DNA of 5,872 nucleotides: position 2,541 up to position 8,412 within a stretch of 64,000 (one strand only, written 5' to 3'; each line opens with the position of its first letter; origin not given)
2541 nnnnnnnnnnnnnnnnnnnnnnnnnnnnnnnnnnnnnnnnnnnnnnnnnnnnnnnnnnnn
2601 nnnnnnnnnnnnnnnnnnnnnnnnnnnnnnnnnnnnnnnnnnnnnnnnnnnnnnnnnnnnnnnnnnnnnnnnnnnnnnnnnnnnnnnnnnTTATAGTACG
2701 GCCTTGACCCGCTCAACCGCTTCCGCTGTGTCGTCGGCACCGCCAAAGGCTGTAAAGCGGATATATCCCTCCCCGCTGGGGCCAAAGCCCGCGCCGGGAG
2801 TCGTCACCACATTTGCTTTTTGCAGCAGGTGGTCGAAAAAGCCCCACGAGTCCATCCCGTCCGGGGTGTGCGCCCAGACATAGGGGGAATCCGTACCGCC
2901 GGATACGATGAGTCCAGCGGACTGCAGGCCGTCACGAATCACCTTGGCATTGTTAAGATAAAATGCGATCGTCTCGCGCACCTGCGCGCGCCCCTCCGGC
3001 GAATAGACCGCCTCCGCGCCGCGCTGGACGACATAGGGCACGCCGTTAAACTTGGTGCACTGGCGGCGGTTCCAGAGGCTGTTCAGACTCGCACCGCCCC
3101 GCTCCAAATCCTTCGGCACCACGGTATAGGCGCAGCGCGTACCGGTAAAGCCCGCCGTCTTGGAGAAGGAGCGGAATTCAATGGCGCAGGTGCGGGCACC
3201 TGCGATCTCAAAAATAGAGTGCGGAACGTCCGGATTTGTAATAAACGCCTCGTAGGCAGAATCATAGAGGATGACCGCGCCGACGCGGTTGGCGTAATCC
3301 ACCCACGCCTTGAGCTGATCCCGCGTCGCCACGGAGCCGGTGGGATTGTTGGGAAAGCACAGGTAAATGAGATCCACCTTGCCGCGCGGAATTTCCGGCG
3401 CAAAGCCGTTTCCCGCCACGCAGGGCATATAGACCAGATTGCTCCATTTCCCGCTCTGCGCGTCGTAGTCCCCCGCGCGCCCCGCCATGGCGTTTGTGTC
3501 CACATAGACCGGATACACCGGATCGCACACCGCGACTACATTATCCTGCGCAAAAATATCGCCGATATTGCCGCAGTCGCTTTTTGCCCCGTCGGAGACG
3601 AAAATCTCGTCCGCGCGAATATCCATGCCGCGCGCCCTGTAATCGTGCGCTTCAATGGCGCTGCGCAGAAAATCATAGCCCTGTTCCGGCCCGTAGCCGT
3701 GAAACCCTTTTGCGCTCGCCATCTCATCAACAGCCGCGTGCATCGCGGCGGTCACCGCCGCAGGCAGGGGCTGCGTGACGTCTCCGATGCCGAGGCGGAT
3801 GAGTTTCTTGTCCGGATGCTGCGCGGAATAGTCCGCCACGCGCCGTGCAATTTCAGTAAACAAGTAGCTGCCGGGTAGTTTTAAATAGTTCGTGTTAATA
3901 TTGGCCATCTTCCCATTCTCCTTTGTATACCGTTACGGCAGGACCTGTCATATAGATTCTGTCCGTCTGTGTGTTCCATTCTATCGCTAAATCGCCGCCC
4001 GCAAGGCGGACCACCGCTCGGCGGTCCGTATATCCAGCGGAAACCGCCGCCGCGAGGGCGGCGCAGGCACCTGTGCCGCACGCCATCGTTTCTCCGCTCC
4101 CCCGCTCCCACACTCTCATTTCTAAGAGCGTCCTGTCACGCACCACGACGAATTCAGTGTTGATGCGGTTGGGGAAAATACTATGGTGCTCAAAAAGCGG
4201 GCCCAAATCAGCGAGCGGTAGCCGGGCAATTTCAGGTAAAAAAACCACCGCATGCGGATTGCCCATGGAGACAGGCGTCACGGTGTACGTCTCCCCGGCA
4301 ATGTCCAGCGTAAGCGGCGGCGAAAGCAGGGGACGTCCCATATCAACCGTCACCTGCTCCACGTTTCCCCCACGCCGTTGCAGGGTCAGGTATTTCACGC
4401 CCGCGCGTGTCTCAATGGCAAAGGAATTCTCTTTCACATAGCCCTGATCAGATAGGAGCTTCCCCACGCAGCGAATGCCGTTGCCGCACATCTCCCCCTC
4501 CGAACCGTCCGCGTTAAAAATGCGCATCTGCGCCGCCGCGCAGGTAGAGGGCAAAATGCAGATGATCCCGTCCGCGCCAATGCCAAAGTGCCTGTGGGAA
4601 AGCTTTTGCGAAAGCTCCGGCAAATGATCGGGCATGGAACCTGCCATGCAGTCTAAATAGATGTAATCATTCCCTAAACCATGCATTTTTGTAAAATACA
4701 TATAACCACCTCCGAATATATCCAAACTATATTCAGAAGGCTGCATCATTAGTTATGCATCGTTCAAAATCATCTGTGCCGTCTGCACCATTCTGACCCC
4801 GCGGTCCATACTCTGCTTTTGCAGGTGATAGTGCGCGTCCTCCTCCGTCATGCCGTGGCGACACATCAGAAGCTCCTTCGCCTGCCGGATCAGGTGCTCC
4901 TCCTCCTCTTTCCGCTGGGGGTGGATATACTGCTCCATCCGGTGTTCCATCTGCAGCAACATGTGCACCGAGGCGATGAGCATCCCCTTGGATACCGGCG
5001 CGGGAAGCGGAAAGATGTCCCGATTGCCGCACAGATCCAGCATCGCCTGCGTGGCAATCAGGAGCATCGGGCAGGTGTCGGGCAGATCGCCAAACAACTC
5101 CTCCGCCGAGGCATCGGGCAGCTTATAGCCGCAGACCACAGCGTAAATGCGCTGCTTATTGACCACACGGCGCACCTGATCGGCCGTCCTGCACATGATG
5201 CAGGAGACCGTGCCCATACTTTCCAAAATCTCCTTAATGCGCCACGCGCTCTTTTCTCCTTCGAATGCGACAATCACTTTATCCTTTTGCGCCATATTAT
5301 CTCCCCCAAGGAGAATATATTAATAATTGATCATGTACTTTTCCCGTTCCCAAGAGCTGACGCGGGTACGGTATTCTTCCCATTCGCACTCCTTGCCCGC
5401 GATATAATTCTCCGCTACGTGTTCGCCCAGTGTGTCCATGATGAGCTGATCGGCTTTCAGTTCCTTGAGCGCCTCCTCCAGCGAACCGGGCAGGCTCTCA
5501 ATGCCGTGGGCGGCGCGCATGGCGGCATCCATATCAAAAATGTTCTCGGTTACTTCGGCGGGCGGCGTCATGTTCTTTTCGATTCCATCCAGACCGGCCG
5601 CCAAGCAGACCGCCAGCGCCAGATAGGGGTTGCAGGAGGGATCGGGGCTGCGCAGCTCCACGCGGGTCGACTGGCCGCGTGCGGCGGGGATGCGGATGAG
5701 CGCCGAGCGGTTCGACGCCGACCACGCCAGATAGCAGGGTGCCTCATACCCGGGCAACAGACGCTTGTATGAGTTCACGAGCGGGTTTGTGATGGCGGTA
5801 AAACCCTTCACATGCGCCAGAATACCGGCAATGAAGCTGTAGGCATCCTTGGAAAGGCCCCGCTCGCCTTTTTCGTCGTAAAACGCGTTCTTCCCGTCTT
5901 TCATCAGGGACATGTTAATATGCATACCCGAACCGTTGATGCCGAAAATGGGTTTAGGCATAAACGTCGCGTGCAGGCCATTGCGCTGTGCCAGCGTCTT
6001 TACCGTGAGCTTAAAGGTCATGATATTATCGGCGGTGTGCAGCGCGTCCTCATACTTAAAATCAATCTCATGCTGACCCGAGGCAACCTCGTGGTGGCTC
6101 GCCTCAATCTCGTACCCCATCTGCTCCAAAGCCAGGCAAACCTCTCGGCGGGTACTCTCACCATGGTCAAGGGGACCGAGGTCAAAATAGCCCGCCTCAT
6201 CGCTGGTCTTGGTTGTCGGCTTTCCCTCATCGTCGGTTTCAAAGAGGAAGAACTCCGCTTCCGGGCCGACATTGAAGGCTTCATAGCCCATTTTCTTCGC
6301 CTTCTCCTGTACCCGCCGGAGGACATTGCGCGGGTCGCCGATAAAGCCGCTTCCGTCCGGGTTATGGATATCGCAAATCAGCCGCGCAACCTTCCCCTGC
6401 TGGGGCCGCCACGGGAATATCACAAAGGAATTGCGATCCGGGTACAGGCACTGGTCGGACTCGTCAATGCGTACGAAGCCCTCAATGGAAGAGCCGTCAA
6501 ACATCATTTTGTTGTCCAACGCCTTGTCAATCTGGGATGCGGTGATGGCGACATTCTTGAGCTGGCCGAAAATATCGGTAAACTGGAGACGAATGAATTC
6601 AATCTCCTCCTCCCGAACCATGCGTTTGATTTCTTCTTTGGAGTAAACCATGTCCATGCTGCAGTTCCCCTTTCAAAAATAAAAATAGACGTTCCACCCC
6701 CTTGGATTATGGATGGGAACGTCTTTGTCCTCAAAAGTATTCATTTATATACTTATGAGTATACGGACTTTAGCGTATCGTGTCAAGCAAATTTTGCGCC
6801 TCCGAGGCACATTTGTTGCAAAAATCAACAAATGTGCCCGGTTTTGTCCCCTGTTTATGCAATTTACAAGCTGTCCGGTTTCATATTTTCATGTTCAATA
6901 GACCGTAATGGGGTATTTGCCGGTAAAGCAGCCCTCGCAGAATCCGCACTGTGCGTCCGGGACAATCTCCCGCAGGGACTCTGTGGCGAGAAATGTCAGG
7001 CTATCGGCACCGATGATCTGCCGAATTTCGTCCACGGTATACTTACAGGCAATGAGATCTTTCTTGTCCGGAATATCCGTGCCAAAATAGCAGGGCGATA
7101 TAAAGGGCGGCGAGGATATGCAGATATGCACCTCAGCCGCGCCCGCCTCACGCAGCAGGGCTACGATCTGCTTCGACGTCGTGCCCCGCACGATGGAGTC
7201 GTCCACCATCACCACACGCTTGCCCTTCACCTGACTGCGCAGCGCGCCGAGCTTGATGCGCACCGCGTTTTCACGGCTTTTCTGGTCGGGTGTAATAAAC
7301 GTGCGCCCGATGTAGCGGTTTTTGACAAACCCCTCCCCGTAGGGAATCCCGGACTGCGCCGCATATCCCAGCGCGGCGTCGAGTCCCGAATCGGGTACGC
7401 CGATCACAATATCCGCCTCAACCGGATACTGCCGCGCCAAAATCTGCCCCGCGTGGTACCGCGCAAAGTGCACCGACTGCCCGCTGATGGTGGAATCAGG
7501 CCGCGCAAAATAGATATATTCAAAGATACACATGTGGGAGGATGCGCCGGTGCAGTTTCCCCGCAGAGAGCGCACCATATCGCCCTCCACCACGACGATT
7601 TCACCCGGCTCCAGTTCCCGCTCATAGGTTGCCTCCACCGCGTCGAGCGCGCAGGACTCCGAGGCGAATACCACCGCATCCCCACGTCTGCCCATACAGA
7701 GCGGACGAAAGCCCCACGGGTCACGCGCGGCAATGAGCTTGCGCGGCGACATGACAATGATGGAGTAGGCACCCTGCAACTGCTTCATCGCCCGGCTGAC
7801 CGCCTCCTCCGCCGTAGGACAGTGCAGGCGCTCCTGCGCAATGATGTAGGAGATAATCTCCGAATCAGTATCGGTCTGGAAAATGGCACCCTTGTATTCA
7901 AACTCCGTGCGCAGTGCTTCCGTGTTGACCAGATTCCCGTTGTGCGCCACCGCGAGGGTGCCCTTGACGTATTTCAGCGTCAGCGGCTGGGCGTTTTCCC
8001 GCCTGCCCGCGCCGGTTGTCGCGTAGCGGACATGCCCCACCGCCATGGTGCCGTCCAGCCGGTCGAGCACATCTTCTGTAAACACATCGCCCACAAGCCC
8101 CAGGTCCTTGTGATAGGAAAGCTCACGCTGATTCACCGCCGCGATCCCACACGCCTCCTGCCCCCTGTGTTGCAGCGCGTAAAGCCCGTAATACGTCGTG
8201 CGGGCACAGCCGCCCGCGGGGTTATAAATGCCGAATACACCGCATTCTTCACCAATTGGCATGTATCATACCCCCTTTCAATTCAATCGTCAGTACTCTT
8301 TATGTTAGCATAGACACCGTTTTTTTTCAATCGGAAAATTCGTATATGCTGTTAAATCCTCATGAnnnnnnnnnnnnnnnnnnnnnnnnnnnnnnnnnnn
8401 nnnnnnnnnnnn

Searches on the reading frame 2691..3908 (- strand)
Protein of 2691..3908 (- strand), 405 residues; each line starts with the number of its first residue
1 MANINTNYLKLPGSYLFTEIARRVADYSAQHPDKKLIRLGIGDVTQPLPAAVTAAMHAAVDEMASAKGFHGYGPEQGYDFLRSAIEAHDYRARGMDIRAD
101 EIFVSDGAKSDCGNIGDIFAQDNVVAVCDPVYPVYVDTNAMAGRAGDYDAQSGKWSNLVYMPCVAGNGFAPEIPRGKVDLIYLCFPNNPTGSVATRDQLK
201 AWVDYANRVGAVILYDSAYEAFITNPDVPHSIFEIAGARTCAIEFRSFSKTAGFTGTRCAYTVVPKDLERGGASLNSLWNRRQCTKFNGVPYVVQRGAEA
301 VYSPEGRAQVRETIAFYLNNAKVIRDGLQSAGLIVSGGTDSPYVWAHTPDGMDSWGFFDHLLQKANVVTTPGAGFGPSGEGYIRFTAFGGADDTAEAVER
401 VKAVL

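Call 14: search_protein_families(library=pfam, proteins=[window:2691-3908:-], max_evalue=0.0001)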
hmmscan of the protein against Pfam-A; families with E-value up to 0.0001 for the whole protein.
window:2691-3908:- (405 aa): 1 family
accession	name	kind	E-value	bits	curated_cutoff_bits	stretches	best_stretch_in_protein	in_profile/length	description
PF00155.27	Aminotran_1_2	-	2.3e-31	109.7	19.7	1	35-400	2-360/361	Aminotransferase class I and II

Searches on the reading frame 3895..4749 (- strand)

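Call 14: search_protein_families(library=pfam, proteins=[window:3895-4749:-], max_evalue=0.0001)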
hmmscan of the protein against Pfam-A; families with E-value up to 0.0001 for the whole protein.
window:3895-4749:- (284 aa): 1 family
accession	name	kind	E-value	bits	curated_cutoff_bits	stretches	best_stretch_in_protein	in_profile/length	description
PF01678.24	DAP_epimerase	-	5.8e-64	214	34.7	2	160-274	3-121/121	Diaminopimelate epimerase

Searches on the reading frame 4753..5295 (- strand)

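Call 14: search_protein_families(library=pfam, proteins=[window:4753-5295:-], max_evalue=0.0001)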
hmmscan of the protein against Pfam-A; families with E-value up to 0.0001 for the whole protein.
window:4753-5295:- (180 aa): 1 family
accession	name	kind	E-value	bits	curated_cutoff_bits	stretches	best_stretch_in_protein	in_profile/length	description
PF03861.19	ANTAR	-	6.1e-16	58.4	27.3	1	127-177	4-54/54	ANTAR domain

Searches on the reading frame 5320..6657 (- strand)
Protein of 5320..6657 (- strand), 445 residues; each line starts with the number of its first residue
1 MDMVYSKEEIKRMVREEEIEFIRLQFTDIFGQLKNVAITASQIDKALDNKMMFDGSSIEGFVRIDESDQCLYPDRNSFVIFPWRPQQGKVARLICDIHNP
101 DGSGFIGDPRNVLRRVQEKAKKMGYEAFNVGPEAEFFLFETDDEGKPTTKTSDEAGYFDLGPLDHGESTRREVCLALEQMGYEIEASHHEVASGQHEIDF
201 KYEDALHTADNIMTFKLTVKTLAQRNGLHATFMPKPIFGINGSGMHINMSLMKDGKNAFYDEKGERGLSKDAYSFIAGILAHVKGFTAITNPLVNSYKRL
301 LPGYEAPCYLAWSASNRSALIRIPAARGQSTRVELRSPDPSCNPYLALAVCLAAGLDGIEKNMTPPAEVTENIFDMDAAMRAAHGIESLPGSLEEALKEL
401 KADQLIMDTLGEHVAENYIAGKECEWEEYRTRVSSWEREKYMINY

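Call 14: search_protein_families(library=pfam, proteins=[window:5320-6657:-], max_evalue=0.0001)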
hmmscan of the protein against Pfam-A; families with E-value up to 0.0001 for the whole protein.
window:5320-6657:- (445 aa): 2 families
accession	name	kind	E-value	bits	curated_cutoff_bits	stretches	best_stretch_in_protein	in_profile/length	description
PF00120.29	Gln-synt_C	-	1.2e-139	465.6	24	1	107-441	2-344/344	Glutamine synthetase, catalytic domain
PF03951.24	Gln-synt_N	-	1.6e-30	105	33.4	1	19-100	2-82/82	Glutamine synthetase, beta-Grasp domain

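Call 88: list_cluster_members(proteins=[window:5320-6657:-, window:33761-35050:+, window:43565-44392:-])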
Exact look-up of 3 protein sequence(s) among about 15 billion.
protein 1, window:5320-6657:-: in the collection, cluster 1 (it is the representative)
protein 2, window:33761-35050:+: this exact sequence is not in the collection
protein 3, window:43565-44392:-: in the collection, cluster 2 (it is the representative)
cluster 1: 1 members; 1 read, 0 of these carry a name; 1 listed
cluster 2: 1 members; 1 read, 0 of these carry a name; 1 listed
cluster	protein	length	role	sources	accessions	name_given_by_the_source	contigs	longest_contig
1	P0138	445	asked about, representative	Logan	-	-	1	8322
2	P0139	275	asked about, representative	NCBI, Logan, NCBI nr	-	-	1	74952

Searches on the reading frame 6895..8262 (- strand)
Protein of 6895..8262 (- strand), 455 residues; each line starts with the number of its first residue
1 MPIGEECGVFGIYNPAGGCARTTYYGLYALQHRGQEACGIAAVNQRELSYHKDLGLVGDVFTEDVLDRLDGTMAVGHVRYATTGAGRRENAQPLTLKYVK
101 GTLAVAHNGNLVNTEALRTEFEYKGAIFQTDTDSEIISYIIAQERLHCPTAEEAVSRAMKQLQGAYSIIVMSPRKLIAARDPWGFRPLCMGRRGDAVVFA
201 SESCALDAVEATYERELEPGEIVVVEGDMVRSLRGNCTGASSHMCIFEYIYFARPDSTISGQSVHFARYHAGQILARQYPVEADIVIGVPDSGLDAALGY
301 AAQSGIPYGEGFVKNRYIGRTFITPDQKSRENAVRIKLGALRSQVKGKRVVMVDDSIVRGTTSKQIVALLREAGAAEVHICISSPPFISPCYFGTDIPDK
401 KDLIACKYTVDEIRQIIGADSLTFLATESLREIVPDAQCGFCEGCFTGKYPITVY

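Call 14: search_protein_families(library=pfam, proteins=[window:6895-8262:-], max_evalue=0.0001)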
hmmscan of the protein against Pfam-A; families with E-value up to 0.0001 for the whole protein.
window:6895-8262:- (455 aa): 4 families
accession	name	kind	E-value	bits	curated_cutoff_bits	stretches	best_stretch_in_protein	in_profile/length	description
PF13537.11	GATase_7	-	2.7e-21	76.3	25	1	87-207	9-122/123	Glutamine amidotransferase domain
PF13522.11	GATase_6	-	4.5e-20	72.4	27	1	70-202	9-130/130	Glutamine amidotransferase domain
PF00156.33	Pribosyltran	-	9.9e-10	38.4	26.3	1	275-382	23-122/158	Phosphoribosyl transferase domain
PF13230.11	GATase_4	-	2.5e-07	30.3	23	1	70-143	70-140/272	Glutamine amidotransferases class-II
